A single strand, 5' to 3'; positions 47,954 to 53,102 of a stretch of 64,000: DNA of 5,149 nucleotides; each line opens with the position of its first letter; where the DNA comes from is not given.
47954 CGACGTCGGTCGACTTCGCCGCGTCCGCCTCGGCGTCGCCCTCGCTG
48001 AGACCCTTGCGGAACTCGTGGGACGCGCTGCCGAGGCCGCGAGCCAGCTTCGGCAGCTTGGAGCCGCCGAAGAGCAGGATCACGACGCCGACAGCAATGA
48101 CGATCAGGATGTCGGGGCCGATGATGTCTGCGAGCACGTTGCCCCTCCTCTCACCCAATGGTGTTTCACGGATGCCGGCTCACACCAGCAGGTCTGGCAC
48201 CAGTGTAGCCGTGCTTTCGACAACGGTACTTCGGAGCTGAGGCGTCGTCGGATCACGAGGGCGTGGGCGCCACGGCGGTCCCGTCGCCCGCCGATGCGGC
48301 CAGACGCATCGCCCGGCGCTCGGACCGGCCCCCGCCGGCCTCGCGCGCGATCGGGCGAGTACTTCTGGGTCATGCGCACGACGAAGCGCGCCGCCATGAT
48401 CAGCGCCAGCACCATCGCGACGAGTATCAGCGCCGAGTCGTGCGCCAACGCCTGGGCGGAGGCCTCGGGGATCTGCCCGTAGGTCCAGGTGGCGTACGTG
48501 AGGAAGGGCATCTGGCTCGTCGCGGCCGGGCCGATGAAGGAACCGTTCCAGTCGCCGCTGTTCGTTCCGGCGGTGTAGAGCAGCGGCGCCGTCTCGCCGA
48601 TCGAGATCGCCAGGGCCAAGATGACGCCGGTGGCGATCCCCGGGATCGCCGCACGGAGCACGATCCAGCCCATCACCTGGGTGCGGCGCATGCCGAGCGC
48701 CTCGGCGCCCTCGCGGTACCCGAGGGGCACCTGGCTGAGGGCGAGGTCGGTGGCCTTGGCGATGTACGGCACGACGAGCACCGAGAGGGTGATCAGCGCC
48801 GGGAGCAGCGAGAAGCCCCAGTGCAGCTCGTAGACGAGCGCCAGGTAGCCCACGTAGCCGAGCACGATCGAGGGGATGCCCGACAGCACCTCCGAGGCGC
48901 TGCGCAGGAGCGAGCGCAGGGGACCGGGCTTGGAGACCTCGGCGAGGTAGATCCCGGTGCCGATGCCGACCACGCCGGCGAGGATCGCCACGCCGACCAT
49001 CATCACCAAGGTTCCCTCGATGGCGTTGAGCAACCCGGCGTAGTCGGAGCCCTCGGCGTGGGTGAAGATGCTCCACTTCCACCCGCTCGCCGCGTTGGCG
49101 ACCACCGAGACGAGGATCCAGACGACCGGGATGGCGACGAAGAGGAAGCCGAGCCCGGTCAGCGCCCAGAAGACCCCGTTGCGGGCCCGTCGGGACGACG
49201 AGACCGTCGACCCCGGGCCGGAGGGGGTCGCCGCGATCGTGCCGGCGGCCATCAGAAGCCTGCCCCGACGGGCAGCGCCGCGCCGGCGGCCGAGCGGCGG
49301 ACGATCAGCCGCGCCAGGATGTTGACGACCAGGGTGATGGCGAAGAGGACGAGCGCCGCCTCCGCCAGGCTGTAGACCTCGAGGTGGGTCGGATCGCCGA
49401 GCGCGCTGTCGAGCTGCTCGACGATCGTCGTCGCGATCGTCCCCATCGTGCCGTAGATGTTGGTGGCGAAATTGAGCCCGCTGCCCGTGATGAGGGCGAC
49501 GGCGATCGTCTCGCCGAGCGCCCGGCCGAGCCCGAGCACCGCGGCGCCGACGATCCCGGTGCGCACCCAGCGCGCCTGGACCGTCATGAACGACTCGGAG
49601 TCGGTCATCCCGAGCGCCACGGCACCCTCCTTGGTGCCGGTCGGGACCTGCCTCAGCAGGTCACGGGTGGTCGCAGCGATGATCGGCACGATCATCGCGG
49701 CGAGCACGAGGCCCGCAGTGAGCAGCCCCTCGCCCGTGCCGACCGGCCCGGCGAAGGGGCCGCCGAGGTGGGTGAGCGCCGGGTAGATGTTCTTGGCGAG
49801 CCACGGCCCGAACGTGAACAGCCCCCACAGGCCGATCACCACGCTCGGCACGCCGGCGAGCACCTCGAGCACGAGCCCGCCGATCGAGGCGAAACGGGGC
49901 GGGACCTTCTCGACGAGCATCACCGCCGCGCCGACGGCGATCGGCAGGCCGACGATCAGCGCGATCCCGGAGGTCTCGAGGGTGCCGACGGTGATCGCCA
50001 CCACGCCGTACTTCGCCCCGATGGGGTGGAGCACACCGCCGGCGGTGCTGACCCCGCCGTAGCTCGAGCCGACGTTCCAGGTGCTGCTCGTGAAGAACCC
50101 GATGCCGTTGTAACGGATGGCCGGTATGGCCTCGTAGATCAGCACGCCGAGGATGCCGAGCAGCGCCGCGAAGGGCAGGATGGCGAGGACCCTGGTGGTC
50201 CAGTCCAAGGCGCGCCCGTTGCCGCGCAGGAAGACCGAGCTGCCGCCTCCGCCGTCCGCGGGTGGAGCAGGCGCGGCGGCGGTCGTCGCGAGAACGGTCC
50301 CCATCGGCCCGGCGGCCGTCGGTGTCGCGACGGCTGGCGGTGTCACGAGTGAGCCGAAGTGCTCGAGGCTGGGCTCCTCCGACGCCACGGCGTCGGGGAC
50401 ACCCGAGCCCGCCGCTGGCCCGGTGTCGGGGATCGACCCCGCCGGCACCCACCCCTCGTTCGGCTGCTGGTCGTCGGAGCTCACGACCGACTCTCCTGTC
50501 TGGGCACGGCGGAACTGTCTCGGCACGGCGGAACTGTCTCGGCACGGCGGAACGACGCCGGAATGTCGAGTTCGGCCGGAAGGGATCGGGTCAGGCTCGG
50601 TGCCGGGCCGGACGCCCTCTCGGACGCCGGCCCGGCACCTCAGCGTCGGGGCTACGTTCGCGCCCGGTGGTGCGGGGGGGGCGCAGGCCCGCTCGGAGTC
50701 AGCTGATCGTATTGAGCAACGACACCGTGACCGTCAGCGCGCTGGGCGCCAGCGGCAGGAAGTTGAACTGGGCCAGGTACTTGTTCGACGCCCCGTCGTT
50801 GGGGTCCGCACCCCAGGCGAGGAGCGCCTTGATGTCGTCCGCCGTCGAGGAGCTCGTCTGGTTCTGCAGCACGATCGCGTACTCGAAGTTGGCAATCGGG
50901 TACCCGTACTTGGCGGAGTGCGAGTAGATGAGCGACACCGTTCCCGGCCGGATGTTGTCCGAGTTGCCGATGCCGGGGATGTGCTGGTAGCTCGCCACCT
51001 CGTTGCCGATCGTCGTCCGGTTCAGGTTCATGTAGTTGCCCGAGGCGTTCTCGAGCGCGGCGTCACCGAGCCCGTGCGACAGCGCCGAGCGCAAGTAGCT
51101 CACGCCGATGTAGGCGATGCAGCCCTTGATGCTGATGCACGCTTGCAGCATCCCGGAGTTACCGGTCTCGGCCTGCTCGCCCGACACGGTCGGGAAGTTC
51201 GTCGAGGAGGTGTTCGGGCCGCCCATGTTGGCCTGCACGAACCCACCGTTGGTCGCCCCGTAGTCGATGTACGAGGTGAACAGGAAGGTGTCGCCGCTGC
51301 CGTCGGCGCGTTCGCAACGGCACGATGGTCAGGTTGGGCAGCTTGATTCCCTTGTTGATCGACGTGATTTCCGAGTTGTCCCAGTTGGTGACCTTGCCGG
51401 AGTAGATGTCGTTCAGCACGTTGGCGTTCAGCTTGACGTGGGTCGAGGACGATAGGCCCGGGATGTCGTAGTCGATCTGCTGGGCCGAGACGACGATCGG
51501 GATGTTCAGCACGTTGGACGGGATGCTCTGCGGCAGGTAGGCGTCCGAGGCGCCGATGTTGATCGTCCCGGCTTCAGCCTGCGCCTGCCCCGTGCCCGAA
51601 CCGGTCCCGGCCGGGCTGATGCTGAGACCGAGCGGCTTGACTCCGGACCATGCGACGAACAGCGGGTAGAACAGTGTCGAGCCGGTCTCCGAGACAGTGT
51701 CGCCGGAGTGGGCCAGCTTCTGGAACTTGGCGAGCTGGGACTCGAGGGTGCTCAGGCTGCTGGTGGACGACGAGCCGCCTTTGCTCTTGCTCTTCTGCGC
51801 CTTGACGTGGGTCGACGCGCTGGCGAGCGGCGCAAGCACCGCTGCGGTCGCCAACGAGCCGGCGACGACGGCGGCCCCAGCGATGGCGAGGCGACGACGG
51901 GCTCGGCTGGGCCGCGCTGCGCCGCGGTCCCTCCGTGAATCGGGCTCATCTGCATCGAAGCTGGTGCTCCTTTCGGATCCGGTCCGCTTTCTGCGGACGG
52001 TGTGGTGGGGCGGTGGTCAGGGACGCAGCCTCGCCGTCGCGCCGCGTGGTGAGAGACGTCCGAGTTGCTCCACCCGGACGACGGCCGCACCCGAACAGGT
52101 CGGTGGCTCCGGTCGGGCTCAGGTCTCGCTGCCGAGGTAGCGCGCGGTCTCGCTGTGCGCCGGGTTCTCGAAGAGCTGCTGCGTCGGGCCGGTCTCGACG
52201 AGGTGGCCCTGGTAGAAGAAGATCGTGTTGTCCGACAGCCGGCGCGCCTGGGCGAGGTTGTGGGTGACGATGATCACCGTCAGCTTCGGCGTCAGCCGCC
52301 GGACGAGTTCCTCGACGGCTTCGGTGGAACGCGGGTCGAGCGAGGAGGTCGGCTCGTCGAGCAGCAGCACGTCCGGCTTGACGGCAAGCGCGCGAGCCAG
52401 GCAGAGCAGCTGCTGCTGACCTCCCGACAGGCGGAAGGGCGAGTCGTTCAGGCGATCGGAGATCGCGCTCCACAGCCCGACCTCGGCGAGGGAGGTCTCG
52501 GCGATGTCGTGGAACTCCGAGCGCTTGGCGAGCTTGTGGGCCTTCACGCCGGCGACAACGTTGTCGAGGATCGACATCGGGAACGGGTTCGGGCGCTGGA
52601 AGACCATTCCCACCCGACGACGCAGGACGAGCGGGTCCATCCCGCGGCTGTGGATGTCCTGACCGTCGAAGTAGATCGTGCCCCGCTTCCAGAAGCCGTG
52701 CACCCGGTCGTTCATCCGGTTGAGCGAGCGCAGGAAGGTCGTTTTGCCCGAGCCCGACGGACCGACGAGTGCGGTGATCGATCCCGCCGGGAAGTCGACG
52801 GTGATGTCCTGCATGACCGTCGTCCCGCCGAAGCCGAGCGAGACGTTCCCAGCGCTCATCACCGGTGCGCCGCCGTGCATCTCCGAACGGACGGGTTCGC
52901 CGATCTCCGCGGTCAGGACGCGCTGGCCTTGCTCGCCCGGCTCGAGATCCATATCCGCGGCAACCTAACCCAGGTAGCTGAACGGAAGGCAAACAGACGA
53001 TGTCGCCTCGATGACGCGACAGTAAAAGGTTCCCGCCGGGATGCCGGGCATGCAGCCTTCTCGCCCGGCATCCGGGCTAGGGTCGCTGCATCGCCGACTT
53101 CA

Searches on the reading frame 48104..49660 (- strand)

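Call 16: search_protein_families(library=pfam, proteins=[window:48104-49660:-], max_evalue=0.001)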
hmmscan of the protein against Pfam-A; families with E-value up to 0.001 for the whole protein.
window:48104-49660:- (518 aa): 1 family
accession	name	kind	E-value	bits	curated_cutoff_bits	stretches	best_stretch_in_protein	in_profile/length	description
PF00528.27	BPD_transp_1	-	1.7e-21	77.2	26.4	1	232-428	1-175/184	Binding-protein-dependent transport system inner membrane component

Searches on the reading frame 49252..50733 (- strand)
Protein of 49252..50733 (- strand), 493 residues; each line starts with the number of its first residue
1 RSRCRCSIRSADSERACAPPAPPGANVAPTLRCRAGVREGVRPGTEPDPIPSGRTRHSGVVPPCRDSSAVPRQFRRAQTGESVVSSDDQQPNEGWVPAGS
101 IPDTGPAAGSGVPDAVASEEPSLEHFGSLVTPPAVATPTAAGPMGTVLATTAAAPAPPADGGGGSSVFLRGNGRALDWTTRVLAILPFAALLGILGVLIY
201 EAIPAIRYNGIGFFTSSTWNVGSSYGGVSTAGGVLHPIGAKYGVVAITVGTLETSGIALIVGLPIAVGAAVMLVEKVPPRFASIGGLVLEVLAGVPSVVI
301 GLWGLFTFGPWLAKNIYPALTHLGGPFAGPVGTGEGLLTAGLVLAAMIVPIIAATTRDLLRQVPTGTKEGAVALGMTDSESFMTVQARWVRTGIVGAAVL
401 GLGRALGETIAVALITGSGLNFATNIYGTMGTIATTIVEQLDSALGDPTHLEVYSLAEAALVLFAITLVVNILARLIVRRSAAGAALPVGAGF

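Call 16: search_protein_families(library=pfam, proteins=[window:49252-50733:-], max_evalue=0.001)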
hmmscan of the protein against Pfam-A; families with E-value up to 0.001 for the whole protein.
window:49252-50733:- (493 aa): 1 family
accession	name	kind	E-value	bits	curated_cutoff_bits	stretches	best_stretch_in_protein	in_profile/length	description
PF00528.27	BPD_transp_1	-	3e-10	40.5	26.4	1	263-480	2-181/184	Binding-protein-dependent transport system inner membrane component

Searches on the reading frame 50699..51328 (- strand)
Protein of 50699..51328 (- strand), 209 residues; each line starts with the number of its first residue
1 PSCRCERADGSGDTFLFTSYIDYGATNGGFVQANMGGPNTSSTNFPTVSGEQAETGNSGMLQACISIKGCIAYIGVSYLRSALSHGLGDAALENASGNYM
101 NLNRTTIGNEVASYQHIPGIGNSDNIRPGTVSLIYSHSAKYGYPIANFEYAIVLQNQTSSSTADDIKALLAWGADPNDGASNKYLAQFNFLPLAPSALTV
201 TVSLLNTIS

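Call 16: search_protein_families(library=pfam, proteins=[window:50699-51328:-], max_evalue=0.001)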
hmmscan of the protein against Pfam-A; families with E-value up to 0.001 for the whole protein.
window:50699-51328:- (209 aa): 0 families

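Call 29: search_protein_families(library=pfam, proteins=[window:50702-51328:-], max_evalue=0.01)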
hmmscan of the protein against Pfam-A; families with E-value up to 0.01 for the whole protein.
window:50702-51328:- (209 aa): 0 families

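Call 42: search_solved_structures(query=window:50702-51328:-, max_evalue=0.01)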
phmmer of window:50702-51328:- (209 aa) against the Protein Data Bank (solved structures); distinct sequences matched with E-value up to 0.01: 6.
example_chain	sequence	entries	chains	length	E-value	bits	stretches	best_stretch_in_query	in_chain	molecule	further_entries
1pc3_A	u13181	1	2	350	6.5e-32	114.2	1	6-209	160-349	Phosphate-binding protein 1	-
7dm1_B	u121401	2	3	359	6.9e-32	114.1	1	6-209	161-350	Phosphate-binding protein PstS 1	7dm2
8ods_A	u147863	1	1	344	0.00019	24.6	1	6-112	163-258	Phosphate-binding protein PstS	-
35yt_A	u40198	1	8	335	0.0032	20.6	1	6-106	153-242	Phosphate-binding protein PstS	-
2z22_X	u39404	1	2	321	0.0039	20.3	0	6-80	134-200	Periplasmic phosphate-binding protein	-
1ixg_A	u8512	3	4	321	0.0061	19.6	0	6-81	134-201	PHOSPHATE-BINDING PROTEIN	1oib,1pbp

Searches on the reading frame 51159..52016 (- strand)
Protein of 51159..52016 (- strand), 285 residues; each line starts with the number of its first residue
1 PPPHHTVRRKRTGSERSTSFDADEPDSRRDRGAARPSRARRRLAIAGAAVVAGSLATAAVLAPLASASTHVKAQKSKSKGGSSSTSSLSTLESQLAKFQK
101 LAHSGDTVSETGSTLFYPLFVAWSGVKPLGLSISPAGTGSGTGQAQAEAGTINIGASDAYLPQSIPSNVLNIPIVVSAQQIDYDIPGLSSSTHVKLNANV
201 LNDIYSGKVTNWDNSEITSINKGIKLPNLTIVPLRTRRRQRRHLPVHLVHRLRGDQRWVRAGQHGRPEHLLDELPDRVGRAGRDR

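Call 16: search_protein_families(library=pfam, proteins=[window:51159-52016:-], max_evalue=0.001)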
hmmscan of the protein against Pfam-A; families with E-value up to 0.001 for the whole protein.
window:51159-52016:- (285 aa): 1 family
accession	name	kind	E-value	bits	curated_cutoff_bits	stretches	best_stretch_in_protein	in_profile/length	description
PF12849.12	PBP_like_2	-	6e-06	26.6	27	1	104-225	8-126/267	PBP superfamily domain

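Call 29: search_protein_families(library=pfam, proteins=[window:51162-52016:-], max_evalue=0.01)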
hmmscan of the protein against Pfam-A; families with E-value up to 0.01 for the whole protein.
window:51162-52016:- (285 aa): 1 family
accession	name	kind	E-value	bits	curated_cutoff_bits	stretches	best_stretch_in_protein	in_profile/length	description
PF12849.12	PBP_like_2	-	6e-06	26.6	27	1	104-225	8-126/267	PBP superfamily domain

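Call 43: search_solved_structures(query=window:51162-52016:-, max_evalue=0.01)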
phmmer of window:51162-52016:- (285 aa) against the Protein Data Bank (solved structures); distinct sequences matched with E-value up to 0.01: 20.
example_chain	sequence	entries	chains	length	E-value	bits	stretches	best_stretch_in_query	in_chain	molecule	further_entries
1pc3_A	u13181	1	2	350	1.4e-31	113.8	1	102-235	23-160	Phosphate-binding protein 1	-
7dm1_B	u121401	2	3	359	1.6e-31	113.5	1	102-235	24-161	Phosphate-binding protein PstS 1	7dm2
9k3s_E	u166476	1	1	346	2.5e-15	60.5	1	107-235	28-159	Phosphate-binding protein PstS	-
1quk_A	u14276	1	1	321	4.7e-15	59.6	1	110-236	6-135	PHOSPHATE-BINDING PROTEIN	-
1qul_A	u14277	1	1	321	5.1e-15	59.5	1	110-236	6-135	PHOSPHATE-BINDING PROTEIN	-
1ixg_A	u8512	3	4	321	5.3e-15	59.4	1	110-235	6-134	PHOSPHATE-BINDING PROTEIN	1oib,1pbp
9k3x_E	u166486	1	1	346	5.6e-15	59.3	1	107-235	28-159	Phosphate-binding protein PstS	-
1ixh_A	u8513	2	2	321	5.6e-15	59.3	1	110-235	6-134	PHOSPHATE-BINDING PROTEIN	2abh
1a54_A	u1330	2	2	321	5.7e-15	59.3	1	110-235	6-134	Phosphate-binding protein PstS | PHOSPHATE-BINDING PROTEIN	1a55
1a40_A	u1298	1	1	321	5.7e-15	59.3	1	110-235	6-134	PHOSPHATE-BINDING PERIPLASMIC PROTEIN PRECURSOR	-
1qui_A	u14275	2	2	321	6.3e-15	59.2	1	110-235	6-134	PHOSPHATE-BINDING PROTEIN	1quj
1ixi_A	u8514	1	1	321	2.9e-14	57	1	110-235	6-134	PHOSPHATE-BINDING PROTEIN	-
35yt_A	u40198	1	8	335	2e-13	54.2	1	103-231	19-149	Phosphate-binding protein PstS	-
2z22_X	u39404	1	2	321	2.2e-13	54.1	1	110-235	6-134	Periplasmic phosphate-binding protein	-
5wnn_A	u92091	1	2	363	9.3e-12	48.8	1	96-235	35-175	Phosphate-binding protein PstS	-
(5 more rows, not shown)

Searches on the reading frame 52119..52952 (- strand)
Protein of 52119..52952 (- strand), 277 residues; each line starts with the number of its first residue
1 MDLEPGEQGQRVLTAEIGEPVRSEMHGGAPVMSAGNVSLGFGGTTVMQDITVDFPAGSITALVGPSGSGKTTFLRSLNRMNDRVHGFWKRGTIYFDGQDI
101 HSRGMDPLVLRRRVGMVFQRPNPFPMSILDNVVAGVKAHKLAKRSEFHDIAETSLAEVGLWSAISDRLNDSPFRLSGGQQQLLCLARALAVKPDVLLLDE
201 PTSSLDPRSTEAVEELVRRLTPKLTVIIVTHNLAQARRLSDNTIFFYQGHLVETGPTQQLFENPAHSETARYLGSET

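Call 21: find_encoding_contigs(protein=window:52119-52952:-, flank=10000, max_places=4)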
Protein window:52119-52952:- (277 aa): no gene with exactly this product is on record in the collection.
